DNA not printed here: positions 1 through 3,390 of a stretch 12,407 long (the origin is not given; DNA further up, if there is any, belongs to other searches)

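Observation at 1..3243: Stand-alone SNF2-family helicase with a large unassigned N-terminal half, carried as island cargo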

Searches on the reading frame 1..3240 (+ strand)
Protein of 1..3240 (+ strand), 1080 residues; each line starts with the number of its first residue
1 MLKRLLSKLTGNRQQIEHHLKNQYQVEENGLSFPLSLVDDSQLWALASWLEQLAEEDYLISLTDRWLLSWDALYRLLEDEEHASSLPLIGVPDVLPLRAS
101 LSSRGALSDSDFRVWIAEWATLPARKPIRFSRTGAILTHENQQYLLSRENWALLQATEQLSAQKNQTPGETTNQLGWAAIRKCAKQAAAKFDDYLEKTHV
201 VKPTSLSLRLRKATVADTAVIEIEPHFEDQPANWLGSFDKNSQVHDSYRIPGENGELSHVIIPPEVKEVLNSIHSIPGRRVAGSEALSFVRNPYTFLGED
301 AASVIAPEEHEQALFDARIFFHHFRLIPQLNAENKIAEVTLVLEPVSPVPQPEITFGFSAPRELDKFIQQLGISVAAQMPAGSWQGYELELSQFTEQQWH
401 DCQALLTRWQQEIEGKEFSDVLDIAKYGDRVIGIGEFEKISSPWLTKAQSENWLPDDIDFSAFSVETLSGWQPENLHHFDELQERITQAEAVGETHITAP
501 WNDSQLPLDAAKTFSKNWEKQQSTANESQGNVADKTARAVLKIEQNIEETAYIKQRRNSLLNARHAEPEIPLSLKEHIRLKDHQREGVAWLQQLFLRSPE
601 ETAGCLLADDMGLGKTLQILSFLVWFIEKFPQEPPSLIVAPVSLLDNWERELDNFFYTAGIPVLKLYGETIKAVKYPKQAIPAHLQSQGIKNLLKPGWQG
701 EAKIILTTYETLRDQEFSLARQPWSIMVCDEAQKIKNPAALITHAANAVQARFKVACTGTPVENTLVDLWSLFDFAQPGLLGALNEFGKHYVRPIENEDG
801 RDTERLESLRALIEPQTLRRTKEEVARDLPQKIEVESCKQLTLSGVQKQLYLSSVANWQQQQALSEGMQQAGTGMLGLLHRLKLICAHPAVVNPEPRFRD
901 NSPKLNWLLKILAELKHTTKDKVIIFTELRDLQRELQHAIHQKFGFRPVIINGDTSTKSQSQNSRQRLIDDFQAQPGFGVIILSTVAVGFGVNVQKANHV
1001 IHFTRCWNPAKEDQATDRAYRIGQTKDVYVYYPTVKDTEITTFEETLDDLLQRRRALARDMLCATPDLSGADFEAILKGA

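Call 5: search_protein_families(library=pfam, proteins=[window:1-3240:+], max_evalue=0.1)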
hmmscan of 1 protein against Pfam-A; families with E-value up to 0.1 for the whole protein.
window:1-3240:+ (1080 aa): 3 families
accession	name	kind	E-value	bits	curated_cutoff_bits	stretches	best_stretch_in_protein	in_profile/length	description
PF00176.29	SNF2-rel_dom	-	4.2e-59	200.5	24.9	1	583-890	1-289/290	SNF2-related domain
PF00271.37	Helicase_C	-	4.4e-17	62.8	23.5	1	904-1023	2-110/110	Helicase conserved C-terminal domain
PF04851.21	ResIII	-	1.4e-06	28.8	22.5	1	578-762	2-163/164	Type III restriction enzyme, res subunit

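Call 6: search_protein_families(library=padloc, proteins=[window:1-3240:+], max_evalue=0.01)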
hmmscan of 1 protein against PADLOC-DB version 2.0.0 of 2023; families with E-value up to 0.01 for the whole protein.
window:1-3240:+ (1080 aa): 38 families (the best 25 are shown)
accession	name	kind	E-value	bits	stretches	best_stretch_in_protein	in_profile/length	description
PDLC02854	DpdE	-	0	2484.9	1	1-1079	1-1079/1083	DpdE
PDLC00632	ZorD1|ZorD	-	0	1574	1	1-1077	1-1095/1101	"SWI2/SNF2 helicase, Mrr-like nuclease"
PDLC00631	ZorD1|ZorD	-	6.8e-210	697.6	2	421-1065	280-913/1071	"SWI2/SNF2 helicase, Mrr-like nuclease"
PDLC00633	ZorD1|ZorD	-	9.2e-165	548.1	2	420-1064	292-887/908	"SWI2/SNF2 helicase, Mrr-like nuclease"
PDLC00629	ZorD1|ZorD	-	3.9e-163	542.8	1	84-1067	85-960/1012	"SWI2/SNF2 helicase, Mrr-like nuclease"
PDLC00634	ZorD1|ZorD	-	1.4e-160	534.5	2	425-1078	337-984/1208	"SWI2/SNF2 helicase, Mrr-like nuclease"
PDLC00627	ZorD1|ZorD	-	5.3e-134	446.4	2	427-1058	304-985/1006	"SWI2/SNF2 helicase, Mrr-like nuclease"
PDLC00628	ZorD1|ZorD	-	6.9e-127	422.8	1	521-1067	460-975/1171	"SWI2/SNF2 helicase, Mrr-like nuclease"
PDLC02842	DpdE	-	2.9e-86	288.2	1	578-1063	700-1152/1176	DpdE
PDLC00630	ZorD1|ZorD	-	4.2e-77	258.4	1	534-1063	83-647/817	"SWI2/SNF2 helicase, Mrr-like nuclease"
PDLC02849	DpdE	-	6.9e-68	227.6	1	562-1063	385-834/857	DpdE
PDLC02845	DpdE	-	1.5e-65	219.8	1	569-1076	835-1287/1293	DpdE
PDLC02850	DpdE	-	3.9e-65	218.5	1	566-1065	793-1245/1282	DpdE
PDLC02851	DpdE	-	5e-54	181.5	1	553-1054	573-1027/1055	DpdE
PDLC02848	DpdE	-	8.3e-44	147.7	1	565-929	344-672/856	DpdE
PDLC02621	DrmD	-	1.8e-15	54.3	1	905-1051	506-654/1040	DrmD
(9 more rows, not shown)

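Call 7: search_protein_families(library=ncbifam, proteins=[window:1-3240:+], max_evalue=0.01)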
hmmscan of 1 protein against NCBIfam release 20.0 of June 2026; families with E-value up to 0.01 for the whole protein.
window:1-3240:+ (1080 aa): 11 families
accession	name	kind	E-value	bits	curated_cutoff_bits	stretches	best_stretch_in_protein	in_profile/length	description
NF041790.1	anti-phage_ZorD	equivalog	0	1822.7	1500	1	1-1033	1-1035/1035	type I Zorya anti-phage system protein ZorD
NF058637.1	helic_SCO1167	equivalog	4.9e-99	332.6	1200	1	546-1064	437-912/932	SCO1167/SCO6262 family helicase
NF053675.1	pilus_reg_Snf2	equivalog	7.6e-62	209.7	1100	1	531-1062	536-1008/1029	pilus expression-regulating Snf2 family helicase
NF038318.1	DISARM_DrmD_b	equivalog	2.4e-21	75.6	950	2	601-858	46-277/868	DISARM system SNF2-like helicase DrmD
NF042964.1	phospholipD_antiphage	equivalog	1.8e-17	63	1100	2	514-666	172-308/895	phospholipase D-like domain-containing anti-phage protein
NF038317.1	DISARM_DrmD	equivalog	9.2e-16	57.3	610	1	905-1059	491-648/1021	DISARM system SNF2-like helicase DrmD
NF041062.1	DpdE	equivalog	2.1e-07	29.3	500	0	916-1025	537-645/1048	protein DpdE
NF003426.0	PRK04914.1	equivalog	2.3e-07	29.4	576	1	896-1040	473-609/959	RNA polymerase-associated protein RapA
NF010337.0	PRK13766.1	equivalog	5.1e-07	28.2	610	1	898-1003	343-449/781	Hef nuclease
NF002340.1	PRK01297.1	equivalog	7e-05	21.8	564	1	915-1025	244-340/372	ATP-dependent RNA helicase RhlB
TIGR01389.1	recQ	equivalog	0.0057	15.1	640.2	0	910-1038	214-333/591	DNA helicase RecQ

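Call 11: search_solved_structures(query=window:1-3240:+, max_evalue=0.00001, show_alignments=1)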
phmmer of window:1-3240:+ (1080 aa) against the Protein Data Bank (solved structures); distinct sequences matched with E-value up to 0.00001: 81 (the best 60 are shown).
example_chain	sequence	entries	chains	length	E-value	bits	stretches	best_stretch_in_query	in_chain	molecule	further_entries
8qy7_A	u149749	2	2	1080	0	2383.6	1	1-1080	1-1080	DEAD/DEAH box helicase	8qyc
1z63_A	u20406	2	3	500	2.2e-73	250.7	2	703-1064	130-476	Helicase of the snf2/rad54 family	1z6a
5hzr_A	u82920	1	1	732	8.8e-49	169.3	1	579-1030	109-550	SNF2-family ATP dependent chromatin remodeling factor like protein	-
8he5_O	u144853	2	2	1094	1.7e-48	168.3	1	579-1032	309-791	DNA repair protein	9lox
7otq_K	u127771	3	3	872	4.6e-48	166.9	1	578-1038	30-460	Chromodomain-helicase-DNA-binding protein 1-like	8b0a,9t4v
7epu_B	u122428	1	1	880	4.7e-48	166.9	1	578-1038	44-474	Chromodomain-helicase-DNA-binding protein 1-like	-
7enn_K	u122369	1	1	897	5e-48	166.8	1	578-1038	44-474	Chromodomain-helicase-DNA-binding protein 1-like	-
6fhs_G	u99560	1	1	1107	8.7e-48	166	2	533-891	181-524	Ino80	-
8oo7_G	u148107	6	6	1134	9.4e-48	165.9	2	533-891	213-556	Chromatin-remodeling ATPase Ino80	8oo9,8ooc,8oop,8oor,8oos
8atf_G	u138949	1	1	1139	9.6e-48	165.8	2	533-891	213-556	Ino80 ATPase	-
5vvr_M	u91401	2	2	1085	1.3e-47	165.4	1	702-1033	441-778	DNA repair and recombination protein RAD26 | RAD26 isoform 1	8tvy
9ear_W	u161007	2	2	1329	3e-47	164.2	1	574-1038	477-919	Chromodomain-helicase-DNA-binding protein 1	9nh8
23cp_K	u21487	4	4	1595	4e-47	163.8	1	579-1031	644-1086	WD40 repeat-containing protein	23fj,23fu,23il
6fml_G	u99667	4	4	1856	4.1e-47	163.7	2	533-891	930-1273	Ino80 | Ino80 ATPase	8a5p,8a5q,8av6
6hts_G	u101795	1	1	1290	2.6e-46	161.1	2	565-892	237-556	Chromatin-remodeling ATPase INO80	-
6jyl_K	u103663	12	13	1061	9.8e-46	159.2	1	579-1040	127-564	ISWI chromatin-remodeling complex ATPase ISW1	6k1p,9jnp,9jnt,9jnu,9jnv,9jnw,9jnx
7x3t_V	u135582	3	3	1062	9.8e-46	159.2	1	579-1040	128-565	ISWI chromatin-remodeling complex ATPase ISW1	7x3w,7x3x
6iro_L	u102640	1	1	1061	1e-45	159.1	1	579-1040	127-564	ISWI chromatin-remodeling complex ATPase ISW1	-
9lj2_K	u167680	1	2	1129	1.2e-45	158.9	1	579-1040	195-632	ISWI chromatin-remodeling complex ATPase ISW1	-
1z3i_X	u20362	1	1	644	2.7e-43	151.1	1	580-1033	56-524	similar to RAD54-like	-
6pwf_K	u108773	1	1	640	2.8e-43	151.1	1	580-1040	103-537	chromatin remodeling factor ISWI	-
6k15_J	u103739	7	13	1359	7.4e-43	149.7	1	579-1035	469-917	Nuclear protein STH1/NPS1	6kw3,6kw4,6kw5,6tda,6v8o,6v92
5jxr_A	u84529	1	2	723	6.8e-42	146.5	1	580-1040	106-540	Chromatin-remodeling complex ATPase-like protein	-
6ne3_W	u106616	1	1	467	4.8e-39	137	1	579-1033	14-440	SWI/SNF-related matrix-associated actin-dependent regulator of chromatin subfamily A membe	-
6ryr_W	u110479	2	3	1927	3.2e-38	134.3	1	580-1033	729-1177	Chromodomain-helicase-DNA-binding protein 4,Chromodomain-helicase-DNA-binding protein 4,Ch | Chromodomain-helicase-DNA-binding protein 4,CHD4,Chromodomain-helic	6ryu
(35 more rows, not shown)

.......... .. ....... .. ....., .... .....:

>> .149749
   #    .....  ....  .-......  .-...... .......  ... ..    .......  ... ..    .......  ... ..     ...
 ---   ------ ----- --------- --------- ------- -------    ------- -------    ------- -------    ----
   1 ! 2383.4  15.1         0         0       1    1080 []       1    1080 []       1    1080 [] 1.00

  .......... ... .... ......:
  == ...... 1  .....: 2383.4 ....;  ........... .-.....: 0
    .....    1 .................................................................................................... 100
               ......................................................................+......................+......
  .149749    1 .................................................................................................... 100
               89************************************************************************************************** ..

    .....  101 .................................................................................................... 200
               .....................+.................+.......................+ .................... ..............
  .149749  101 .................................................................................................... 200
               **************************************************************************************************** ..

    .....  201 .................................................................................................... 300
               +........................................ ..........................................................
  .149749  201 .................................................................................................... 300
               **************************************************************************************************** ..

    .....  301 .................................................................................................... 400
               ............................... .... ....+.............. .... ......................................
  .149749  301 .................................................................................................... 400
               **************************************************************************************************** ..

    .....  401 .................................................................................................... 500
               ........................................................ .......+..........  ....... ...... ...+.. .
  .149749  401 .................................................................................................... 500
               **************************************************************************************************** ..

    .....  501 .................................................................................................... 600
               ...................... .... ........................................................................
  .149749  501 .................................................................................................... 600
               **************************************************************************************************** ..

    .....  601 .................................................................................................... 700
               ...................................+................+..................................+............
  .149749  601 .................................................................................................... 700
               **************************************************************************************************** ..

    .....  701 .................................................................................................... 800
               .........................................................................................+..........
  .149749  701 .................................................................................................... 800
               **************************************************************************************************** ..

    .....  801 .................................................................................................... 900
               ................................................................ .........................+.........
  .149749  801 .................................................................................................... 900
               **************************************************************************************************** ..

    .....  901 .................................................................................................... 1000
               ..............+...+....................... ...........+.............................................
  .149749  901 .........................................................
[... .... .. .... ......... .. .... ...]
